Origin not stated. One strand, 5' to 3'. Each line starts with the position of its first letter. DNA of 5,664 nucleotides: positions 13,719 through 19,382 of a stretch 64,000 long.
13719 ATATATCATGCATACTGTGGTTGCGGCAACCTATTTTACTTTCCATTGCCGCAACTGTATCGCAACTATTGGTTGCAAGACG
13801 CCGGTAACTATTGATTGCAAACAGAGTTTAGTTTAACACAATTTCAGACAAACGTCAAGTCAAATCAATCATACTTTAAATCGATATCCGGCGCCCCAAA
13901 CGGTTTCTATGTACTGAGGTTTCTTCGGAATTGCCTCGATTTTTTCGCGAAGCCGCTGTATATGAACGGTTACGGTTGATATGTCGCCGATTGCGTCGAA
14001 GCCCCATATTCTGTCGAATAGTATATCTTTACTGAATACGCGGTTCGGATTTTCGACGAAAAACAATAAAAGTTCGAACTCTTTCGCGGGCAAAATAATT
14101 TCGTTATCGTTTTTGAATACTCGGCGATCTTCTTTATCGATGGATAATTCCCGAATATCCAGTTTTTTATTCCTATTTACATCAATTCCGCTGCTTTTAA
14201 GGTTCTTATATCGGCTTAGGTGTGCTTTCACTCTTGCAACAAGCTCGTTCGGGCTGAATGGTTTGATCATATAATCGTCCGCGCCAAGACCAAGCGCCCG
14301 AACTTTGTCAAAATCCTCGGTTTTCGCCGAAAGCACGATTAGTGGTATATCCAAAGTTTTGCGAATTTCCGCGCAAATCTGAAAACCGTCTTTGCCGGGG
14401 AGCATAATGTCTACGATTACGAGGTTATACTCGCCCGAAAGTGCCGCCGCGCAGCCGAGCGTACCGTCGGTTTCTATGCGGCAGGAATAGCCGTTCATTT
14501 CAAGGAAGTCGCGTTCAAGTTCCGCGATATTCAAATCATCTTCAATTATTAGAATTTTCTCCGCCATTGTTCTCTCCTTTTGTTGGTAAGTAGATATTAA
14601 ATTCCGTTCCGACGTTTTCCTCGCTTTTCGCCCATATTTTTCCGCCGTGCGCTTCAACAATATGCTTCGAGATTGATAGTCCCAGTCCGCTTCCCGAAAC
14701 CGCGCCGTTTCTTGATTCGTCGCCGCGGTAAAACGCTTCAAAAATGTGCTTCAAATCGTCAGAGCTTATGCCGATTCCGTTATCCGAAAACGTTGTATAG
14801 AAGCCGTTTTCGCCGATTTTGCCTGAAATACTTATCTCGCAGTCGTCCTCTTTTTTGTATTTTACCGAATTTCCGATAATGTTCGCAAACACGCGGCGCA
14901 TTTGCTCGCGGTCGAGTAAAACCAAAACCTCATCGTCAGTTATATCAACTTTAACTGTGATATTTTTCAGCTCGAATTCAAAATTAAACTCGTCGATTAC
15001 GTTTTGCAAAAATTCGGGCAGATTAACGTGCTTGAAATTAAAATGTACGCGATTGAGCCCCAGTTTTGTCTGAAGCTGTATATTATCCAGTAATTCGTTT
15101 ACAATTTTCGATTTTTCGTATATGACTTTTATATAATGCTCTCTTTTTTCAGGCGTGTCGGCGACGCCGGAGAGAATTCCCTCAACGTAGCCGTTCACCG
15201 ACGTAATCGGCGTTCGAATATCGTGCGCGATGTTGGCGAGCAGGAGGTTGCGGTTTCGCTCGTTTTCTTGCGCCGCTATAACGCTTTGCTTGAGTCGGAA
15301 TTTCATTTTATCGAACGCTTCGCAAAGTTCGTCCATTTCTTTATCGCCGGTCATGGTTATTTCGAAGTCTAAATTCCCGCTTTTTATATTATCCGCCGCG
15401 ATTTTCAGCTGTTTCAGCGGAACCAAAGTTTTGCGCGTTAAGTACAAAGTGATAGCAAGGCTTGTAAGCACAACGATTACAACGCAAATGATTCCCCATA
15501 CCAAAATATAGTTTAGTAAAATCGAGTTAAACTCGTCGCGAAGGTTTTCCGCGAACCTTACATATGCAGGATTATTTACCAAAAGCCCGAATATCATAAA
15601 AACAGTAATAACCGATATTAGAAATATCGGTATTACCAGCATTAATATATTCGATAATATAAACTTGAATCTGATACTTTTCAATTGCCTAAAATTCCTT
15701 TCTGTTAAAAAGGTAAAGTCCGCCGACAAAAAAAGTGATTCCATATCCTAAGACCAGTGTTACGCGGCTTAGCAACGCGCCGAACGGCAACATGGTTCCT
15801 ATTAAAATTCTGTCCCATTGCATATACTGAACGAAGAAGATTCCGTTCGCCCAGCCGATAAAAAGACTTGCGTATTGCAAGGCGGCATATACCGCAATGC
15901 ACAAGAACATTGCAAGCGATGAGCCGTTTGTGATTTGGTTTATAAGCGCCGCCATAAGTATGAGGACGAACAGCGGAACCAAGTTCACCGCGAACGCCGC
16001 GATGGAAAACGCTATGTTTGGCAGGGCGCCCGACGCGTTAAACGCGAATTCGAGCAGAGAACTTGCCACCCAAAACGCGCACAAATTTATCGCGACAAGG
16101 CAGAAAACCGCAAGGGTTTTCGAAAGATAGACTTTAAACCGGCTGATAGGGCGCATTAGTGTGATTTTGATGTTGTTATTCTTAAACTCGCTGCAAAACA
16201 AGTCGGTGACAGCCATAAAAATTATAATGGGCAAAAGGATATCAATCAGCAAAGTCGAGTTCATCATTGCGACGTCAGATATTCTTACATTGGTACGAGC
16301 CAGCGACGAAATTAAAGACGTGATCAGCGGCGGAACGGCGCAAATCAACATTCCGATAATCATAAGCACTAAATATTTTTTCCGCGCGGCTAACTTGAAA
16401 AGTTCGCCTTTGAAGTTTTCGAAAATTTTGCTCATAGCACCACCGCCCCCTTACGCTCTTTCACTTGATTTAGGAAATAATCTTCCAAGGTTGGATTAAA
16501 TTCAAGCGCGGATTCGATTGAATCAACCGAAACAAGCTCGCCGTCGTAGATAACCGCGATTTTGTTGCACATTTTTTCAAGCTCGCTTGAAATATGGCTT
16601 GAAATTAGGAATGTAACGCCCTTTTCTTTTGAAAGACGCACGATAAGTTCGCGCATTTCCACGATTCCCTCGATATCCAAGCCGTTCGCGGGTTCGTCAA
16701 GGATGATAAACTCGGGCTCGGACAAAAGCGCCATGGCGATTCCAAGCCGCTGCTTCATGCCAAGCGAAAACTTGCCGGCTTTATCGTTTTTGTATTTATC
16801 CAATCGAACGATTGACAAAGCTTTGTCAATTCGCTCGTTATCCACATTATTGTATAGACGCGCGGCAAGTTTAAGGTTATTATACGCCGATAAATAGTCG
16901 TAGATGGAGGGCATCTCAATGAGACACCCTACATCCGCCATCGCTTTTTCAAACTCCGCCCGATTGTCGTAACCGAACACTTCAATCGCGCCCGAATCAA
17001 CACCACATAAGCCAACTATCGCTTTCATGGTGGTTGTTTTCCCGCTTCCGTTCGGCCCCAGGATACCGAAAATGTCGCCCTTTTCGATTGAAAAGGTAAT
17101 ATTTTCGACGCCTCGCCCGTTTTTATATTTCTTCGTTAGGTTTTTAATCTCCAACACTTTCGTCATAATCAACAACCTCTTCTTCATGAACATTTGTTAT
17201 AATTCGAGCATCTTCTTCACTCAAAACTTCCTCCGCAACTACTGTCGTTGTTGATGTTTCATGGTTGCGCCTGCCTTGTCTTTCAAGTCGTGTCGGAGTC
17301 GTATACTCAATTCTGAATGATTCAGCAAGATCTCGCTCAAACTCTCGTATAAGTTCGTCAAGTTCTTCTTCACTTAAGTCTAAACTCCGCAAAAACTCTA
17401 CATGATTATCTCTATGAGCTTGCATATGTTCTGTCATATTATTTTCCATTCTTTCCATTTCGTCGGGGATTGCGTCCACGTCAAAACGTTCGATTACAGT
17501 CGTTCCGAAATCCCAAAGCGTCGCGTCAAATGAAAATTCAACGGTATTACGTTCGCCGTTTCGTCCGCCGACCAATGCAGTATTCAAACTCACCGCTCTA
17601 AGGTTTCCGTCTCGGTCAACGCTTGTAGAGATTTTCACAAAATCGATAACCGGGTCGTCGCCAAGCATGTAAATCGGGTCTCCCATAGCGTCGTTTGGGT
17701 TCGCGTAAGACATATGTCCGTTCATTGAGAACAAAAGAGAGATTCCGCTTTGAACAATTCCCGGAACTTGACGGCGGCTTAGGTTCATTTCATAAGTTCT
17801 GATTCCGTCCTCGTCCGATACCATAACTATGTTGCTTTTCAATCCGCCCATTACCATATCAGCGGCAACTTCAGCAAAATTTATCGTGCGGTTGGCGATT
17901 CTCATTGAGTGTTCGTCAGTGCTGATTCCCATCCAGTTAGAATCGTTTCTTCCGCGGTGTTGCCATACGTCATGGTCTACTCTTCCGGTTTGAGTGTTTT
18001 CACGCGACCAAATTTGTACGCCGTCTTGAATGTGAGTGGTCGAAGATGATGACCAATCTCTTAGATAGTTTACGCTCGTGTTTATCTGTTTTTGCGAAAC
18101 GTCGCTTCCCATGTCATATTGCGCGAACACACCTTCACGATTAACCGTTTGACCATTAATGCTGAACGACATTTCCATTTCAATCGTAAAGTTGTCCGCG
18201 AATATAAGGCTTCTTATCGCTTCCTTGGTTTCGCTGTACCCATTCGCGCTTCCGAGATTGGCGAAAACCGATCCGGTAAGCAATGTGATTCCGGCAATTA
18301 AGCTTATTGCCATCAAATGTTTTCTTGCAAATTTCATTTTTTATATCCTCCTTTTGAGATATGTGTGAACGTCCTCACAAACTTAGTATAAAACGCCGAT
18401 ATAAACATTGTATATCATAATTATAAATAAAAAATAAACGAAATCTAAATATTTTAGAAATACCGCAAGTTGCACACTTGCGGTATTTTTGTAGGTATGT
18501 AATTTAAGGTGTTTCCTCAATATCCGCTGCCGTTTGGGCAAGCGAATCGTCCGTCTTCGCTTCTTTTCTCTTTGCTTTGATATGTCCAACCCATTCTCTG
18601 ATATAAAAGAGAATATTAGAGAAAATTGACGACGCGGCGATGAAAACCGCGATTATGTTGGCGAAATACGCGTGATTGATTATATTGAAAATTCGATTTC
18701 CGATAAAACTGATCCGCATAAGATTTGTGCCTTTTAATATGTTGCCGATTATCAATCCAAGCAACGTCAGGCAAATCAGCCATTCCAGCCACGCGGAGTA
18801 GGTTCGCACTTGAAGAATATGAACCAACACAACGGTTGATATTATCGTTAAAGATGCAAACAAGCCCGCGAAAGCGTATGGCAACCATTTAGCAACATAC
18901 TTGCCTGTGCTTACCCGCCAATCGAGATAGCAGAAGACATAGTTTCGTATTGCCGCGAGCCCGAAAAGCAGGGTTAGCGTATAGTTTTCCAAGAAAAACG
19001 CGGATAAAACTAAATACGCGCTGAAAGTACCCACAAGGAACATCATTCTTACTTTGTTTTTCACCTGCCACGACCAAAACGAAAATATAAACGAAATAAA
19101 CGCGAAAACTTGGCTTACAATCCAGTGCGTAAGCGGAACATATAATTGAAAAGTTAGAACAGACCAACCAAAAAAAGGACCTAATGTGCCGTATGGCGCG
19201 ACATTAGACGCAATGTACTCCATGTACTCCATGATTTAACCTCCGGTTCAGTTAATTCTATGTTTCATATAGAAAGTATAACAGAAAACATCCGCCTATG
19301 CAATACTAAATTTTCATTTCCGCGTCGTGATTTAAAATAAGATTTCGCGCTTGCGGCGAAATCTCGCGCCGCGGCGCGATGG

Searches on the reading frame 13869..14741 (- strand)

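Call 37: search_protein_families(library=pfam, proteins=[window:13869-14741:-], max_evalue=0.00001)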
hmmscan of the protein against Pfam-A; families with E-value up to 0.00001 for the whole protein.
window:13869-14741:- (290 aa): 2 families
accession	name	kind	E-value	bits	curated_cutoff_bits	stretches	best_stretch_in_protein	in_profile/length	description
PF00486.34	Trans_reg_C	-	2.9e-26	91.8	26.2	1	213-288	2-77/77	Transcriptional regulatory protein, C terminal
PF00072.30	Response_reg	-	5.8e-23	81.6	30.2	1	63-172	1-111/111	Response regulator receiver domain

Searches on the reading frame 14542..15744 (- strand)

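Call 37: search_protein_families(library=pfam, proteins=[window:14542-15744:-], max_evalue=0.00001)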
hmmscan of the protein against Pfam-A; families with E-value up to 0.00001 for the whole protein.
window:14542-15744:- (400 aa): 3 families
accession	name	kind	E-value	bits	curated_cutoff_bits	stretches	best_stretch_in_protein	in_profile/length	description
PF02518.31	HATPase_c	-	3.3e-28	98.8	26.4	1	278-388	2-109/111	Histidine kinase-, DNA gyrase B-, and HSP90-like ATPase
PF00512.31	HisKA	-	6.7e-12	45.7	26.9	1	165-223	2-58/66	His Kinase A (phospho-acceptor) domain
PF00672.30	HAMP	-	4.5e-09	36.9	25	1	102-152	2-52/53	HAMP domain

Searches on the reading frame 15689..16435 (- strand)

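Call 37: search_protein_families(library=pfam, proteins=[window:15689-16435:-], max_evalue=0.00001)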
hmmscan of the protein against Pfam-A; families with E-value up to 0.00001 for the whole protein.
window:15689-16435:- (248 aa): 1 family
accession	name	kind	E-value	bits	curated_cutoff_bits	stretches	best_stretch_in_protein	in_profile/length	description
PF12730.13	ABC2_membrane_4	-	1.4e-11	45.2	27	1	11-179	5-172/179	ABC-2 family transporter protein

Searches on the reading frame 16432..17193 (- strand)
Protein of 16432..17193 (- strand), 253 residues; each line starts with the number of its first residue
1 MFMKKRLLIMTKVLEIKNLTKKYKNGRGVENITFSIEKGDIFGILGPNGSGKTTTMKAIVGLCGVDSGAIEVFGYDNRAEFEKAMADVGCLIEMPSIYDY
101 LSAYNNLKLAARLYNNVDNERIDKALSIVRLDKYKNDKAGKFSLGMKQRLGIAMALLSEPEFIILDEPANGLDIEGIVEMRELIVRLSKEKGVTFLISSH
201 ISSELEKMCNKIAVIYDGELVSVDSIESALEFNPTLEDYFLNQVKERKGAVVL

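Call 37: search_protein_families(library=pfam, proteins=[window:16432-17193:-], max_evalue=0.00001)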
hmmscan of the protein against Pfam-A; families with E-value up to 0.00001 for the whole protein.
window:16432-17193:- (253 aa): 2 families
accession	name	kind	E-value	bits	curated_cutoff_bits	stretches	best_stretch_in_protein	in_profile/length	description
PF00005.33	ABC_tran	-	6.9e-27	95.2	25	1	30-170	2-137/137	ABC transporter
PF13304.12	AAA_21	-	4.1e-15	57.1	27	1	116-203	212-301/304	AAA domain, putative AbiEii toxin, Type IV TA system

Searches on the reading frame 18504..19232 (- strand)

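Call 38: search_protein_families(library=pfam, proteins=[window:18504-19232:-], max_evalue=0.00001)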
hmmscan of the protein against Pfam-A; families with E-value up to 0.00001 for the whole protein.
window:18504-19232:- (242 aa): 1 family
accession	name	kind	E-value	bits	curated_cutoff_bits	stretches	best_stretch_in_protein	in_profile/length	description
PF10688.14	Imp-YgjV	-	1.6e-07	31.7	23.5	1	38-213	1-155/159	Bacterial inner membrane protein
